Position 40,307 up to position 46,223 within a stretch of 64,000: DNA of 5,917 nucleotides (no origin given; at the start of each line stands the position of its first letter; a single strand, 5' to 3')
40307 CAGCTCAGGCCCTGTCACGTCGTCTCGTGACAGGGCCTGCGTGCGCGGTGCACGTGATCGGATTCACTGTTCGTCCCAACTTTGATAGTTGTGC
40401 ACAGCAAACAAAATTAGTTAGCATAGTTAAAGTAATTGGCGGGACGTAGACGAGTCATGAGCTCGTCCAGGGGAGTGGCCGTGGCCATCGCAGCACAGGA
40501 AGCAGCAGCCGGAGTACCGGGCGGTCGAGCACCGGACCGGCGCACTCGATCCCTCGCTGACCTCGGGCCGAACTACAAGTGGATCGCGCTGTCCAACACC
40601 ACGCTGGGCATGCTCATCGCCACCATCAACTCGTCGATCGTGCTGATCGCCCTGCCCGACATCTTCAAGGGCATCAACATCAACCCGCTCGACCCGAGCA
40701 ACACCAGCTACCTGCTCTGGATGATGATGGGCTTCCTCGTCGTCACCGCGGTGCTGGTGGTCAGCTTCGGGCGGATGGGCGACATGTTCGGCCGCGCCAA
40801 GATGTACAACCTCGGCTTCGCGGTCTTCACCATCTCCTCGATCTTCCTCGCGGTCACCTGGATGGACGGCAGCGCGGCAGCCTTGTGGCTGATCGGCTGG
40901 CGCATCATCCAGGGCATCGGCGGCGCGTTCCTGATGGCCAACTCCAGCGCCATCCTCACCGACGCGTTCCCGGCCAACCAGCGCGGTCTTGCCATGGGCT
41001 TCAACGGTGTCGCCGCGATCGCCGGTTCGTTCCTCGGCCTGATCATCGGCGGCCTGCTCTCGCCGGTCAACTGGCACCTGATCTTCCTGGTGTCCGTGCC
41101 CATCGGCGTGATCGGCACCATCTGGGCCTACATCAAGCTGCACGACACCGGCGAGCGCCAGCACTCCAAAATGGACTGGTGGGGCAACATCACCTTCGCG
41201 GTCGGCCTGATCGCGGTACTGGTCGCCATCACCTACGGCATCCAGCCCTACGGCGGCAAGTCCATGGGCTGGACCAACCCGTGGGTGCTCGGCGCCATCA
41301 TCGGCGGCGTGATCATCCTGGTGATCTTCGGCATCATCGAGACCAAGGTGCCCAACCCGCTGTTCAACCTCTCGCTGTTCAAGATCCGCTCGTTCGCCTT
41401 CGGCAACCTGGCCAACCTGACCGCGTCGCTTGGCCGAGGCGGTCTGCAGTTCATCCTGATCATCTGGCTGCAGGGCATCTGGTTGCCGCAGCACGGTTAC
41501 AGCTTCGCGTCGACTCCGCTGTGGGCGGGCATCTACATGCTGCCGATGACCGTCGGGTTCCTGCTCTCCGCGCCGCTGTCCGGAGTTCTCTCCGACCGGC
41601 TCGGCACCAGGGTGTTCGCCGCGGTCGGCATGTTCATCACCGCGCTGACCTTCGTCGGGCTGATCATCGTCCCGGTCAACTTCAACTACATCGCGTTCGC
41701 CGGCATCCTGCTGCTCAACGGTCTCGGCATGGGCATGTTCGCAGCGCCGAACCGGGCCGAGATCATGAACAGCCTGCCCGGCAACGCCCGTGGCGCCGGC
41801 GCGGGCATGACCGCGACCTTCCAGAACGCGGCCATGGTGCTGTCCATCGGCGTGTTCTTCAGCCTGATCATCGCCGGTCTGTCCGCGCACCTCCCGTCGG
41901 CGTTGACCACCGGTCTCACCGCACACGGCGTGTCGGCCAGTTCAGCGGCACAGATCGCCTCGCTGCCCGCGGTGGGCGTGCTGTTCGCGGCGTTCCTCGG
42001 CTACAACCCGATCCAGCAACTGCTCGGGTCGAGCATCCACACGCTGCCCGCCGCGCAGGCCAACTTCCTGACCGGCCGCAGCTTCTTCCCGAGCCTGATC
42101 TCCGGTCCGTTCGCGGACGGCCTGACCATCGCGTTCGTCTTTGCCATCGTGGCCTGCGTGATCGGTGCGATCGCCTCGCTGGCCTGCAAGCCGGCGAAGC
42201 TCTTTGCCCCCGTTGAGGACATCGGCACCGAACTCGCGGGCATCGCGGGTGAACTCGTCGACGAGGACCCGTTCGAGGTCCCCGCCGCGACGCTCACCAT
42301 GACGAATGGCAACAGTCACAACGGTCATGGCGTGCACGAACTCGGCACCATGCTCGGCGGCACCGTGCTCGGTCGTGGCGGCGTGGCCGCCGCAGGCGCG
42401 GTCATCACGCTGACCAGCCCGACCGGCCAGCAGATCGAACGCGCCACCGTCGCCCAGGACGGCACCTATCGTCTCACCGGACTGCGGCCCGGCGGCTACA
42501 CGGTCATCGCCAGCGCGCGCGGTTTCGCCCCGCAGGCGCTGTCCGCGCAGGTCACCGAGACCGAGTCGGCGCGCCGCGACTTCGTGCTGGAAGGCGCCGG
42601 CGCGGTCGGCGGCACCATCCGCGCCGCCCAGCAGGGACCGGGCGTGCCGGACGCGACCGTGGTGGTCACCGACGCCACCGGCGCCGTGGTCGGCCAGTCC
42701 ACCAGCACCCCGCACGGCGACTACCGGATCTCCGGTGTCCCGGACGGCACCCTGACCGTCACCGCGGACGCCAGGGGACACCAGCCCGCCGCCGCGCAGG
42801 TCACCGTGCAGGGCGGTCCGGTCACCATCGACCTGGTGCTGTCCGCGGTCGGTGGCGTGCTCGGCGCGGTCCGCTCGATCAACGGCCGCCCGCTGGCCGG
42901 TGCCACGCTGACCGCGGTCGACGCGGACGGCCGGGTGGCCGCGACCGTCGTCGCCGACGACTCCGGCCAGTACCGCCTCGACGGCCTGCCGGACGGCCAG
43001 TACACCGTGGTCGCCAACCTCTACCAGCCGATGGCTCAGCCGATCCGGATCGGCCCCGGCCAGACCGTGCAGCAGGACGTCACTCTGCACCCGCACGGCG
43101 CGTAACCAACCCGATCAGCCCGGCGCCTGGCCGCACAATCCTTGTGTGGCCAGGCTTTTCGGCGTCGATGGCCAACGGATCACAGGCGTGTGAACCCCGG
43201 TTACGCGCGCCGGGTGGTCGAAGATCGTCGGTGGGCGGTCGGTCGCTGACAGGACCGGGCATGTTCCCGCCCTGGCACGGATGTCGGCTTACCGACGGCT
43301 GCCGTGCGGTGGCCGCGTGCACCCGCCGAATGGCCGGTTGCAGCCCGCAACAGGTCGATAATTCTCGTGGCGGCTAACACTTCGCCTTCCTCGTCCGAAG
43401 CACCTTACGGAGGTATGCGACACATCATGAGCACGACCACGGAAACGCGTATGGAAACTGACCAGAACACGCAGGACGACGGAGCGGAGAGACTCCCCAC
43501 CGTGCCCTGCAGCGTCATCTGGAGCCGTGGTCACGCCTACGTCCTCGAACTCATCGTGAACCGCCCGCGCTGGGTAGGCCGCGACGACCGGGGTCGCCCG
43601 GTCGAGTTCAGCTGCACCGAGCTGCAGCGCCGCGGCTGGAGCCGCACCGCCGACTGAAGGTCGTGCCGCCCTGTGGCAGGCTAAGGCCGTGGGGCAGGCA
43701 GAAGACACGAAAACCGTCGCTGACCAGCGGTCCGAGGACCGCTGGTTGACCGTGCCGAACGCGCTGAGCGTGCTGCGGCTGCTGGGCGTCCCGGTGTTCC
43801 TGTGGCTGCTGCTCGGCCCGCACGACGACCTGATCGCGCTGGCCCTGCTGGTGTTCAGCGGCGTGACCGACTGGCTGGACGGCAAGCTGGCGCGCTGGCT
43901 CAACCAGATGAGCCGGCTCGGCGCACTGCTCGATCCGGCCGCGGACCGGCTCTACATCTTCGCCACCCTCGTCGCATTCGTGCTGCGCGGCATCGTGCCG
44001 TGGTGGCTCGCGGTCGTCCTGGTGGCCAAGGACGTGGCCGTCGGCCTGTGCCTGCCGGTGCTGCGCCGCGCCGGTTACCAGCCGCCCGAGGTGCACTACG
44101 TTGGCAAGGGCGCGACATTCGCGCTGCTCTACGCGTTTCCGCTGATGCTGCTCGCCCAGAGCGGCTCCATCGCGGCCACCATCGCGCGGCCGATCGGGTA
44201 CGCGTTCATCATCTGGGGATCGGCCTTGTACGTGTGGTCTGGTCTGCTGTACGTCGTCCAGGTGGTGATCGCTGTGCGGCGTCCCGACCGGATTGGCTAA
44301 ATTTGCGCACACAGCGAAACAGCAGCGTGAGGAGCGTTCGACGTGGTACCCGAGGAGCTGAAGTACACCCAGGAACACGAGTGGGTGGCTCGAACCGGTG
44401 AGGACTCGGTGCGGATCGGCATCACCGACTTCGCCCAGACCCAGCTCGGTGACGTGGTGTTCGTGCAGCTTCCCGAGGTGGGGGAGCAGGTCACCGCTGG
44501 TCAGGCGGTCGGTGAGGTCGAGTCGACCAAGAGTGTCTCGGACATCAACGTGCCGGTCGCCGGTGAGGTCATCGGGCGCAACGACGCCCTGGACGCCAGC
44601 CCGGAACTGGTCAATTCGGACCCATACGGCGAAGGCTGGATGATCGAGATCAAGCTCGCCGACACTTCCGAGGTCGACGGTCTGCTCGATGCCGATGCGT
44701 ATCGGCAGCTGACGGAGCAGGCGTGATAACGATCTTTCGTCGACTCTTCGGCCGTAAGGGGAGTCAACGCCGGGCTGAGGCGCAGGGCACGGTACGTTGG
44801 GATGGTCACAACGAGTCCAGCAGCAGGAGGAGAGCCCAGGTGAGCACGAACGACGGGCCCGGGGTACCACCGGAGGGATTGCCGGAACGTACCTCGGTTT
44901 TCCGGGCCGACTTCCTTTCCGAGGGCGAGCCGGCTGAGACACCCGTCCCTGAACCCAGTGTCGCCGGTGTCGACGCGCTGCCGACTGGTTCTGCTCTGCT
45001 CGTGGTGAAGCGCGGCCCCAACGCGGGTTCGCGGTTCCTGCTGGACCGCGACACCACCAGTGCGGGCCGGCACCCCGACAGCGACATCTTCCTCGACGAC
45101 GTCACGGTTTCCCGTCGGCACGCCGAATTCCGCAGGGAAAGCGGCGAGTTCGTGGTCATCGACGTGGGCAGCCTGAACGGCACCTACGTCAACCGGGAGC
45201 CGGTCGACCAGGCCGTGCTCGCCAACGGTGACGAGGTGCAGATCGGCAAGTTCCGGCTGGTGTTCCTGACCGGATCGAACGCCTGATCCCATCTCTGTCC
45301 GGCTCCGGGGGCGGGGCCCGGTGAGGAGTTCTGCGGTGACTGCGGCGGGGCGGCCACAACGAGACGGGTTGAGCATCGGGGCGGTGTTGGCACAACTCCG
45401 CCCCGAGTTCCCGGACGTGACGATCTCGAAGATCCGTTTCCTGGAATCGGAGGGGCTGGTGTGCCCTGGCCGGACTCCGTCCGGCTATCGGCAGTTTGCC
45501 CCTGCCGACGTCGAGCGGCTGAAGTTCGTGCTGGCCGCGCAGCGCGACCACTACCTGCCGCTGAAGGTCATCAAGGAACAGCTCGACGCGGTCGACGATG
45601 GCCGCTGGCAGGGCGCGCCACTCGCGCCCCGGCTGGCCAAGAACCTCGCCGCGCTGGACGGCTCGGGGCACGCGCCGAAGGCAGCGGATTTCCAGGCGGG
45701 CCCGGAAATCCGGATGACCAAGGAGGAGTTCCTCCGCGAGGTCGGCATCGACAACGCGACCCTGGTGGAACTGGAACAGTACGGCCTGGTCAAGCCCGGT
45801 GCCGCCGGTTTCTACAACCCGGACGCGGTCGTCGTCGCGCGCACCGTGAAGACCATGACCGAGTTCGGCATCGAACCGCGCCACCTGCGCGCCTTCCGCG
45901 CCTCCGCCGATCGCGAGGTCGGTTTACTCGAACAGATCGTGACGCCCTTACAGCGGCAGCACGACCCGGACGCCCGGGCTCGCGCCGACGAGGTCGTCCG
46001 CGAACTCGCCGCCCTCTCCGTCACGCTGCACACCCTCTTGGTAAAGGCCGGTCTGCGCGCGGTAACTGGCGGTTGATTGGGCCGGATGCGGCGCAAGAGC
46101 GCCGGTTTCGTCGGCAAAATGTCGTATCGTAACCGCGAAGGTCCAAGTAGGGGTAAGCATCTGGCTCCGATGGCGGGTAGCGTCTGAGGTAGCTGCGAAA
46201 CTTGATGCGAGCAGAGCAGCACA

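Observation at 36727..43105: Candidate new efflux architecture: two MFS pumps and a YceI lipocalin sharing seven beta-sandwich repeats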

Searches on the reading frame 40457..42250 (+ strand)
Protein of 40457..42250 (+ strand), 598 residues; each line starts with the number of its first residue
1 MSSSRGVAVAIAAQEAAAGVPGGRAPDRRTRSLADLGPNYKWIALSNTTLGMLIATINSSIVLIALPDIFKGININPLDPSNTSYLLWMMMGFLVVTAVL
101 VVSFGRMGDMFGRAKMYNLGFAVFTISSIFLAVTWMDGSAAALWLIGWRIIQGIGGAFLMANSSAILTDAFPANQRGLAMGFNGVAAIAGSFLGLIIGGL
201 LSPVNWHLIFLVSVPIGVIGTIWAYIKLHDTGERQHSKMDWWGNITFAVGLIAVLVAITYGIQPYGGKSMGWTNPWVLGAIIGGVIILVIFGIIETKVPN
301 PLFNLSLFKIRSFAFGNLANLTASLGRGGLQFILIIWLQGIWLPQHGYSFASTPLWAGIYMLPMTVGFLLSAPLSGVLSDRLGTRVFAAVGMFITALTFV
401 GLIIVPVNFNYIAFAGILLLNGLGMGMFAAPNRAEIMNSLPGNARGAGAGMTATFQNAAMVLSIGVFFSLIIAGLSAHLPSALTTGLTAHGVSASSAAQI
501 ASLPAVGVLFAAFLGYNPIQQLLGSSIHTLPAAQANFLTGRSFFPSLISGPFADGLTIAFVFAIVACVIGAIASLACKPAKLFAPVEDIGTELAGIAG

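Call 41: search_solved_structures(query=window:40457-42250:+, max_evalue=0.00001)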
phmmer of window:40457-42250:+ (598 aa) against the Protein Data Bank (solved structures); distinct sequences matched with E-value up to 0.00001: 13.
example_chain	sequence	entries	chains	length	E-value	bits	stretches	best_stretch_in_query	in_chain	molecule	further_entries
7y58_A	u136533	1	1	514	4.3e-31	111.4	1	39-470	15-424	Antiseptic resistance protein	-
29om_A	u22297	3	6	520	1.3e-30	109.7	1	39-470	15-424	Antiseptic resistance protein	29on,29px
8x6x_A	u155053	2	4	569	3.9e-27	98.3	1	28-459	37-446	Uncharacterized MFS-type transporter EfpA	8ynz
8ufd_A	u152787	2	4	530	1.5e-26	96.4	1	28-457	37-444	Integral membrane efflux protein EFPA | Efflux pump A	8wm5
9bii_A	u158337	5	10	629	2.9e-24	88.8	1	52-458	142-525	Uncharacterized MFS-type transporter EfpA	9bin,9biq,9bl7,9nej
9vhd_B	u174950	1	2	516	2.1e-23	86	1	51-504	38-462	Putative MFS-type transporter EfpA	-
8ufe_A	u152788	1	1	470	2.4e-22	82.5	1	52-504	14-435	Integral membrane efflux protein EfpA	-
7d5q_A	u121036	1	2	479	3.5e-17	65.4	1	96-479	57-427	Drug transporter, putative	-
7d5p_A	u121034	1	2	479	5.8e-17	64.7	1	96-481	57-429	Drug transporter, putative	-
8zal_J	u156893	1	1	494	4.9e-16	61.6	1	50-465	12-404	Multidrug export protein EmrB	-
8zar_J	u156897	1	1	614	6.7e-16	61.2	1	50-466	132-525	Multidrug export protein EmrB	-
8ttg_A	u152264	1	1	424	8e-06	27.9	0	87-233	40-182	Quinolone resistance protein NorA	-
8ttf_A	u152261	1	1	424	9e-06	27.7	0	87-233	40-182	Quinolone resistance protein NorA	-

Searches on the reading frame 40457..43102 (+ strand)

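Call 7: search_protein_families(library=pfam, proteins=[window:40457-43102:+], max_evalue=0.01)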
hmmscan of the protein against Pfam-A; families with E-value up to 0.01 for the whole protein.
window:40457-43102:+ (882 aa): 10 families
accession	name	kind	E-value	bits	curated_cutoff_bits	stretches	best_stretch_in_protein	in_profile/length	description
PF13620.12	CarboxypepD_reg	-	5.2e-40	136.1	32.3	3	801-877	2-81/82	Carboxypeptidase regulatory-like domain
PF07690.21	MFS_1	-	4.9e-36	124.8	33.4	1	49-463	2-346/347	Major Facilitator Superfamily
PF17210.9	SdrD_B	-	2e-15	57.4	29.7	2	812-855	23-66/112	SdrD B-like domain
PF13715.12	CarbopepD_reg_2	-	4.1e-14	52.8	32.2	2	719-788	3-68/88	CarboxypepD_reg-like domain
PF17936.7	Big_6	-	1.4e-11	44.9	27.6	1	727-785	19-82/83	Bacterial Ig domain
PF17802.7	SpaA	-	1.4e-11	44.8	23.1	1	809-851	12-56/91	Prealbumin-like fold domain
PF11974.14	bMG3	-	4.2e-06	27.1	34.9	0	808-844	22-59/103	Bacterial alpha-2-macroglobulin MG3 domain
PF00083.30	Sugar_tr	-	0.0001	21.8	22.3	1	54-224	16-188/452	Sugar (and other) transporter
PF07210.18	DUF1416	-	0.00021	21.6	23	0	788-851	11-70/97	Protein of unknown function (DUF1416)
PF24421.1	Ig_J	-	0.0026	18.3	29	0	656-686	53-83/104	Tip attachment protein J, Ig-like domain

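Call 62: search_protein_families(library=ncbifam, proteins=[window:40457-43102:+], max_evalue=0.00001)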
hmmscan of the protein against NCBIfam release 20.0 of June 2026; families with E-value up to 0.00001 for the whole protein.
window:40457-43102:+ (882 aa): 25 families
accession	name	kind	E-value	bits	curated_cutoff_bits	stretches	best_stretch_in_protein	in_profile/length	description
TIGR00711.1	efflux_EmrB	subfamily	6.9e-50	170.2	230.2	1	48-459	7-396/485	DHA2 family efflux MFS transporter permease subunit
NF000089.1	qac_MFS_AB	exception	3.7e-29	101.9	900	1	40-470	16-424/514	QacA/B family quaternary ammonium compound efflux MFS transporter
NF011571.1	PRK14995.1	subfamily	8.8e-29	100.6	701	1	41-499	4-442/493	SmvA family efflux MFS transporter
NF007799.0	PRK10504.1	subfamily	4.9e-27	95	426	1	45-505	12-447/471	multidrug transporter subunit MdtD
NF000025.1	MFS_efflux_tcmA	exception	7.6e-25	87.6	999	1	41-566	24-508/538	tetracenomycin C efflux MFS transporter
NF000060.1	MFS_efflux_LmrB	exception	5e-21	75.1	800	1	50-477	24-429/479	lincomycin efflux MFS transporter Lmr(B)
NF033896.2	MFS_LfrA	equivalog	3.8e-20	72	825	1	37-500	14-456/504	efflux MFS transporter LfrA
NF000391.1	EmrB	exception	2e-19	69.7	925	1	49-465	17-410/501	multidrug efflux MFS transporter permease subunit EmrB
NF000095.1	tet_MFS_OtrB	exception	1.3e-17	63.6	999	1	85-479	61-445/563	oxytetracycline resistance efflux MFS transporter OtrB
NF012180.1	tet_MFS_43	exception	5.8e-17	61.9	999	1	40-482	18-438/484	tetracycline efflux MFS transporter Tet(43)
NF012169.0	qepA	equivalog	7.4e-17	61.1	1075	1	40-498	18-449/511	fluoroquinolone efflux MFS transporter QepA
NF000031.1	MFS_efflux_LmrA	exception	2.3e-16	59.6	850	1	39-482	27-445/484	lincomycin efflux MFS transporter Lmr(A)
NF000009.1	tet_MFS_Tcr3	exception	4.6e-15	55.1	1000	1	43-473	31-444/512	tetracycline efflux MFS transporter Tcr3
NF052345.1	S_layer_anammox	exception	2e-14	52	1400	1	712-795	1310-1391/1596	Kustd1514 family S-layer glycoprotein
TIGR00880.1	2_A_01_02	superfamily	1.3e-13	51.3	131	1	91-230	5-140/141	multidrug resistance protein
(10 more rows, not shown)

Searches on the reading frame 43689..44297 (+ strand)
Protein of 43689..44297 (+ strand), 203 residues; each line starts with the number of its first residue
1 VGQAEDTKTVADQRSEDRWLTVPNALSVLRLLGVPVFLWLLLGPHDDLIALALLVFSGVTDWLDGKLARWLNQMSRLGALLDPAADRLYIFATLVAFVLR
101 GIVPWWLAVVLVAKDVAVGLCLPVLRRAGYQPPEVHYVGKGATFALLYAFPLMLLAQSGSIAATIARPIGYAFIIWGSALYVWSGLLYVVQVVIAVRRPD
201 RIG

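Call 29: search_protein_families(library=pfam, proteins=[window:43689-44297:+], max_evalue=0.001)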
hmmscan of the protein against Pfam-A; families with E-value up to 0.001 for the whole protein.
window:43689-44297:+ (203 aa): 1 family
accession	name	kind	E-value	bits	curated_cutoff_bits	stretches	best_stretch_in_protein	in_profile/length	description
PF01066.26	CDP-OH_P_transf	-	1.7e-40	139.3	22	1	21-175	2-151/152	CDP-alcohol phosphatidyltransferase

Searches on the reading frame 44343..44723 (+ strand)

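Call 29: search_protein_families(library=pfam, proteins=[window:44343-44723:+], max_evalue=0.001)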
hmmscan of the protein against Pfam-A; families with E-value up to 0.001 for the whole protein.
window:44343-44723:+ (127 aa): 2 families
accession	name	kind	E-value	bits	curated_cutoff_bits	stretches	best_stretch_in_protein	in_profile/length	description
PF01597.25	GCV_H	-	1.5e-43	148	22.2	1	6-126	1-121/122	Glycine cleavage H-protein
PF00364.28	Biotin_lipoyl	-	0.00016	21.9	22.1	1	44-76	21-53/73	Biotin-requiring enzyme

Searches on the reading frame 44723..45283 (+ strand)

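Call 29: search_protein_families(library=pfam, proteins=[window:44723-45283:+], max_evalue=0.001)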
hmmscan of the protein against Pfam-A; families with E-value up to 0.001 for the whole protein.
window:44723-45283:+ (187 aa): 2 families
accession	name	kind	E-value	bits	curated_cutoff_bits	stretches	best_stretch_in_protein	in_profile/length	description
PF00498.31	FHA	-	2.1e-21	76.6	20.7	1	113-175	2-67/67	FHA domain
PF16697.10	Yop-YscD_cpl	-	3.5e-16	59.7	33.2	1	97-181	4-90/94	Inner membrane component of T3SS, cytoplasmic domain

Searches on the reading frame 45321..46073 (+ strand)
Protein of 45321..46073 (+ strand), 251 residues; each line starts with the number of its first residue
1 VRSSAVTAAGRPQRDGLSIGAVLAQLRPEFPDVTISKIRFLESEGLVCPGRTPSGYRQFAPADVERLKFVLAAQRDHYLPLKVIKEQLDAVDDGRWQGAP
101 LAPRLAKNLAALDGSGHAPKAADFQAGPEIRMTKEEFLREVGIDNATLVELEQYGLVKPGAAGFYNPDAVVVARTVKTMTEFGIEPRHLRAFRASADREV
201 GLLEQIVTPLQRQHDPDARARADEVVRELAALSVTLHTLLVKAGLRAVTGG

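Call 29: search_protein_families(library=pfam, proteins=[window:45321-46073:+], max_evalue=0.001)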
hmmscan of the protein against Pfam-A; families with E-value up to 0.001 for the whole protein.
window:45321-46073:+ (251 aa): 2 families
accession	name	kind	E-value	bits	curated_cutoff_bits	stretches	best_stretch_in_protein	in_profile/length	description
PF13411.12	MerR_1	-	7.6e-15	55.2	21.6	1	33-89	12-67/69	MerR HTH family regulatory protein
PF00376.29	MerR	-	5.7e-08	32.9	28.2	1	31-59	9-38/38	MerR family regulatory protein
